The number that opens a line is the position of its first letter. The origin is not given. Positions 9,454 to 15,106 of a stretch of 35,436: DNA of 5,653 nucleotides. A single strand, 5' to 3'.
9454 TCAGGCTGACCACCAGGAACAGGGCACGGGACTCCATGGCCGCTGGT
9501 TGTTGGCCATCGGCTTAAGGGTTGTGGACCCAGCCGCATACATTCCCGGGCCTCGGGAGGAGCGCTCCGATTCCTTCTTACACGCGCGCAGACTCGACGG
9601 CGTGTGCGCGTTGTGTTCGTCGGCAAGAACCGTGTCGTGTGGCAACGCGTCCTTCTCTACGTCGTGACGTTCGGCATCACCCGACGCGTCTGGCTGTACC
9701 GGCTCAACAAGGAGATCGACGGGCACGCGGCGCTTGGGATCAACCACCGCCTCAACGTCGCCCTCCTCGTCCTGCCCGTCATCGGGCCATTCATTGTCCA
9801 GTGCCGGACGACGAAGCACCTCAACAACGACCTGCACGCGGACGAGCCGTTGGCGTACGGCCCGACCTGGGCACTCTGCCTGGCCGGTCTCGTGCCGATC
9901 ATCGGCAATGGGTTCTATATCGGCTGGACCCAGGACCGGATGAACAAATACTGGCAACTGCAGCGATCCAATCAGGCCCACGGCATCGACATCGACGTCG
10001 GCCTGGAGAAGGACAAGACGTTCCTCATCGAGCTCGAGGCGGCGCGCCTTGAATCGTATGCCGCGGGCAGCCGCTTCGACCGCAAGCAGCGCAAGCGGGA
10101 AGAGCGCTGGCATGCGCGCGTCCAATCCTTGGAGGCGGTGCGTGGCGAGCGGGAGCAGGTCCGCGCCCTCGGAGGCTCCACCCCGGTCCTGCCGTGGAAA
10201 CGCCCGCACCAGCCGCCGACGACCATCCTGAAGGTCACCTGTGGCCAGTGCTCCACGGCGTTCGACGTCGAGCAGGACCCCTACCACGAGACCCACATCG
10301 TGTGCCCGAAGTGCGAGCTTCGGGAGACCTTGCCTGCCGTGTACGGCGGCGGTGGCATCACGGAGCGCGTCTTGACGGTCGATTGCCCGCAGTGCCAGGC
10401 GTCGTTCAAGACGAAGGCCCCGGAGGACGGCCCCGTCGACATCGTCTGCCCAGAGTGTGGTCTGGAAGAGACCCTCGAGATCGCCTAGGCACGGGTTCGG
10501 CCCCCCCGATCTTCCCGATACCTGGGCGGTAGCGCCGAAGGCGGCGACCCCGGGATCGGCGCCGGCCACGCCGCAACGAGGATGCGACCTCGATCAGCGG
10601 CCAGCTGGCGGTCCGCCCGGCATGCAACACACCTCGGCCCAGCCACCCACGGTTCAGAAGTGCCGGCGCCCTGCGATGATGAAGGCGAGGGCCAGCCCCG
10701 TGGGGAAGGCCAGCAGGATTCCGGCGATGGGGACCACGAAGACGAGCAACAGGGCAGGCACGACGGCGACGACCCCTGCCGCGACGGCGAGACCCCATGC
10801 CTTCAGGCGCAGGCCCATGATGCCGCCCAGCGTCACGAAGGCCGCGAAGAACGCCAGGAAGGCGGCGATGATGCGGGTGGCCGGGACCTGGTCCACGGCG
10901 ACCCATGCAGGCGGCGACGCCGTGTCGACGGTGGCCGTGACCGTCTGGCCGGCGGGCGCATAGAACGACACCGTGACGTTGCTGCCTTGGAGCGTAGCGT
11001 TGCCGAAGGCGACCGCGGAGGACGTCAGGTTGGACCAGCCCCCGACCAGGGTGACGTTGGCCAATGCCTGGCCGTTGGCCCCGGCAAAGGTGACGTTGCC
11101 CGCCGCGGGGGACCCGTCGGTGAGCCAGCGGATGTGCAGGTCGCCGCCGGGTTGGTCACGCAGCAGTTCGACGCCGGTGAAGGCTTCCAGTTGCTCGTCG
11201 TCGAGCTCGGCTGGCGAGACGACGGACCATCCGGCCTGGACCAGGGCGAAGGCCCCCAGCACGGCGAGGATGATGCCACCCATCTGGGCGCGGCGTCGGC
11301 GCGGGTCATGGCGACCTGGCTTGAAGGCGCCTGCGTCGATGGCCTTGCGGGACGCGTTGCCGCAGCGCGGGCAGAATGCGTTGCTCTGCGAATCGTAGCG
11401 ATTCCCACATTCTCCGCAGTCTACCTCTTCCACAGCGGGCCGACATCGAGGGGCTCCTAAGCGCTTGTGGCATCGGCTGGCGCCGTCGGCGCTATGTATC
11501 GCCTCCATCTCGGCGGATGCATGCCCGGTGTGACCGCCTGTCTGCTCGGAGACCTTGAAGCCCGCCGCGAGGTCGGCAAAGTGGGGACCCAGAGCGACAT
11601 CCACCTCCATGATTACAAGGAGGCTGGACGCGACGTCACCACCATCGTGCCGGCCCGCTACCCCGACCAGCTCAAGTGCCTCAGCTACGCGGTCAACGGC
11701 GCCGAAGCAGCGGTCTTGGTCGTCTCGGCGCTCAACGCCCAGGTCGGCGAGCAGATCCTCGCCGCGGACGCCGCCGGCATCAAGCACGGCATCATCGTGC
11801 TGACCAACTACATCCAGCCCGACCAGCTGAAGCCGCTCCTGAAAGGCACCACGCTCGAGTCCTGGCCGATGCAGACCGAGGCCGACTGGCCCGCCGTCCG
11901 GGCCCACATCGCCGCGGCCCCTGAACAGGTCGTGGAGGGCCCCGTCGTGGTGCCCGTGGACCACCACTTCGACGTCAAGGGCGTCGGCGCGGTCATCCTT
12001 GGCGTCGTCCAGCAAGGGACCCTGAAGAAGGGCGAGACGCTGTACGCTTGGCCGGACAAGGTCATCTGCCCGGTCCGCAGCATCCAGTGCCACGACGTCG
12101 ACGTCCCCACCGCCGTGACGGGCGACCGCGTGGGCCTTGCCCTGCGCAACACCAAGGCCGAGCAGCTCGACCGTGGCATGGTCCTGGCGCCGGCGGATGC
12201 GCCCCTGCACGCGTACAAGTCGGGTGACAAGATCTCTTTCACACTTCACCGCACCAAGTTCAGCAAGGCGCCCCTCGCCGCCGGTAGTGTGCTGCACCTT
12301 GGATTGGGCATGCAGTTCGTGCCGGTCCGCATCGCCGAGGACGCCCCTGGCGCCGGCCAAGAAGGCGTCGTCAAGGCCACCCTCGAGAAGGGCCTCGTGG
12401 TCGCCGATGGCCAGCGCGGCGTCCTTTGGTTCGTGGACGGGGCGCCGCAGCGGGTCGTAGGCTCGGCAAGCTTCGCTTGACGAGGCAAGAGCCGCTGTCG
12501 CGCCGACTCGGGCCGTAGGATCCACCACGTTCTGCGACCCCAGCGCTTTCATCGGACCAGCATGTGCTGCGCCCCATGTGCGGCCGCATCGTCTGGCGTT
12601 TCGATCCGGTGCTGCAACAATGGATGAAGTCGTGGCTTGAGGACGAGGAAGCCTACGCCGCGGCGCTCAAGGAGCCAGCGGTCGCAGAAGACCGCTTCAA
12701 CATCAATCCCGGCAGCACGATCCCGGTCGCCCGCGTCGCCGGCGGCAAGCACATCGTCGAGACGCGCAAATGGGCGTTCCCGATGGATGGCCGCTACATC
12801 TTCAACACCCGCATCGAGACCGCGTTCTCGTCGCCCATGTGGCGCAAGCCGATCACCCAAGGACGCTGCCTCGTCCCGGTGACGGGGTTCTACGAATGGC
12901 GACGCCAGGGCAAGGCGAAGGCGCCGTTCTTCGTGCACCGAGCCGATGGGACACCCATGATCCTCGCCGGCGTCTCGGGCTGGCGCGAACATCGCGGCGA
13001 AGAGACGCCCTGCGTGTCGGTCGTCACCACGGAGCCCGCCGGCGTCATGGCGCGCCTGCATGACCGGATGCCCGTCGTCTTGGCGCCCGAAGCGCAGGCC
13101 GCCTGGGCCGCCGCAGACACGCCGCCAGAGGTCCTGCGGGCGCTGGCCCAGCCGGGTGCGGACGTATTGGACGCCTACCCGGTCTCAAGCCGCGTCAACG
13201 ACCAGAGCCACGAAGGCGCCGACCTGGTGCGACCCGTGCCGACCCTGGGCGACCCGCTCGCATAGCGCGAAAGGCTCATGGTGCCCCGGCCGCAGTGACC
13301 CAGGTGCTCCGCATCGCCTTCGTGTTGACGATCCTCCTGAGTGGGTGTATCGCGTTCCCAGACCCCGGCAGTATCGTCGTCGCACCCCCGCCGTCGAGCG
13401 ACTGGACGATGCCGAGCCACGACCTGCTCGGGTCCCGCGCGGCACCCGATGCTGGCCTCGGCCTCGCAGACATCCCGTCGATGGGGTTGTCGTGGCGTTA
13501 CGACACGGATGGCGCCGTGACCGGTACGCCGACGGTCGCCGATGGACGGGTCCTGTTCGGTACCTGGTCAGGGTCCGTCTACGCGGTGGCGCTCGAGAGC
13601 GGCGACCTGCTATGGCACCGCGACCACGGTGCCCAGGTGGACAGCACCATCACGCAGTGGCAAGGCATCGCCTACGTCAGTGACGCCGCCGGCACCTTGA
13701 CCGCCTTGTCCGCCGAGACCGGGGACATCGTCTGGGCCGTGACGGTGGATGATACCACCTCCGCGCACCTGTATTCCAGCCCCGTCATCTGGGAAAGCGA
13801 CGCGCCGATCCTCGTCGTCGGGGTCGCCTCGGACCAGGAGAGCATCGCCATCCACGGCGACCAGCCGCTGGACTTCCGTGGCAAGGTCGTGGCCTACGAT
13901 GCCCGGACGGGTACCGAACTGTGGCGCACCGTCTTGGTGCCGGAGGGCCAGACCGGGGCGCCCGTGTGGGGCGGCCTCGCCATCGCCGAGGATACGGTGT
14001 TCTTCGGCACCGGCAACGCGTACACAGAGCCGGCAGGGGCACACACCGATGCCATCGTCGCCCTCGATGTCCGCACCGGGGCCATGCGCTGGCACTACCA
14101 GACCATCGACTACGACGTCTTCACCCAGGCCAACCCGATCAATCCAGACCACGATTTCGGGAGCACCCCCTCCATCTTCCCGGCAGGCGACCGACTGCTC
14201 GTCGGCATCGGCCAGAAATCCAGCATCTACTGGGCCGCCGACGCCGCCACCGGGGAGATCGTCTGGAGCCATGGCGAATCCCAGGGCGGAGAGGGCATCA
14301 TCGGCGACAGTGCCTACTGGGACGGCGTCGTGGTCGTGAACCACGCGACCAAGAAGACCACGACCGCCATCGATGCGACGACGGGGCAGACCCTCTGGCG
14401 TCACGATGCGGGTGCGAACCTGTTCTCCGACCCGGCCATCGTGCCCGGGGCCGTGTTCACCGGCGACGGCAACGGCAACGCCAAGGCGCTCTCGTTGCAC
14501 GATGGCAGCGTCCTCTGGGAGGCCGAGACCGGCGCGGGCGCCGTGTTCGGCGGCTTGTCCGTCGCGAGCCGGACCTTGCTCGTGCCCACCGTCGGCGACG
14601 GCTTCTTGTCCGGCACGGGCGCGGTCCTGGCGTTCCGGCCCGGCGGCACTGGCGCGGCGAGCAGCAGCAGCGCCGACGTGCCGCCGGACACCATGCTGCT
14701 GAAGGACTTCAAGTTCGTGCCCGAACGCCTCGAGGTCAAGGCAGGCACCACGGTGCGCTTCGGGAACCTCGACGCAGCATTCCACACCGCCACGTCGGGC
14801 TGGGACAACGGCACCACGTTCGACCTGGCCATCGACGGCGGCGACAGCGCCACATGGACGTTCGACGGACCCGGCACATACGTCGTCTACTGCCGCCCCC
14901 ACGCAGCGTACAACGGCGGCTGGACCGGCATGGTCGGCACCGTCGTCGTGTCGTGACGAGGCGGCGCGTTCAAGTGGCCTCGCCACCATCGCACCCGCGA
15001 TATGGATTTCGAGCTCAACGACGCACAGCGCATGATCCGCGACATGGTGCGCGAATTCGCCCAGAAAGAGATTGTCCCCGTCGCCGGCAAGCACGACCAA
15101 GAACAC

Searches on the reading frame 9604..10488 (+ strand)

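Call 80: search_protein_families(library=pfam, proteins=[window:9604-10488:+], max_evalue=0.001)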
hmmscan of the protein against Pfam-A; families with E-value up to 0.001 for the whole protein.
window:9604-10488:+ (294 aa): 4 families
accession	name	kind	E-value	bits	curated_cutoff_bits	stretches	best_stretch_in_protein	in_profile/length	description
PF01155.25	HypA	-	6.9e-05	23.3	28.9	0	253-289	65-96/112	Hydrogenase/urease nickel incorporation, metallochaperone, hypA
PF23547.1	Zn_ribbon_FGT1_1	-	0.00018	21.5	27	0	210-245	2-34/35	FORGETTER1 first zinc ribbon domain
PF15777.11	Anti-TRAP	-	0.00058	20.2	32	0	209-245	9-44/59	Tryptophan RNA-binding attenuator protein inhibitory protein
PF14018.11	DUF4234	-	0.00074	20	25.3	0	11-56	2-46/70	Domain of unknown function (DUF4234)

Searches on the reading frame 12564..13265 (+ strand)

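Call 80: search_protein_families(library=pfam, proteins=[window:12564-13265:+], max_evalue=0.001)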
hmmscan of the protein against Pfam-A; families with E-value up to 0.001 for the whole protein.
window:12564-13265:+ (233 aa): 1 family
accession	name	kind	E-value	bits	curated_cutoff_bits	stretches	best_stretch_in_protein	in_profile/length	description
PF02586.19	SRAP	-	3.3e-45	154.7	27.1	1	5-213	1-213/214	SOS response associated peptidase (SRAP)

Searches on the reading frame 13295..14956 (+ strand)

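Call 14: search_protein_families(library=pfam, proteins=[window:13295-14956:+], max_evalue=0.00001)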
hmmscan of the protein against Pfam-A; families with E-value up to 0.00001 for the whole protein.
window:13295-14956:+ (553 aa): 4 families
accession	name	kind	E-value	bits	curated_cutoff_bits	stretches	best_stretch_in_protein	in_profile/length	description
PF13570.13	Beta-prop_ACSF4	-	1.3e-31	110.7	133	2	248-428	67-228/329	Beta-alanine-activating enzyme, beta-propeller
PF13360.13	PQQ_2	-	1.8e-30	106.8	27.6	2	67-325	17-232/233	Outer membrane protein assembly factor BamB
PF01011.28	PQQ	-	5.6e-18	65.4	26.7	1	74-284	48-300/595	Glucose/ethanol/alcohol dehydrogenase, beta-propeller domain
PF00127.26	Copper-bind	-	4.3e-08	33.9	21.2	1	471-552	11-98/99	Copper binding proteins, plastocyanin/azurin family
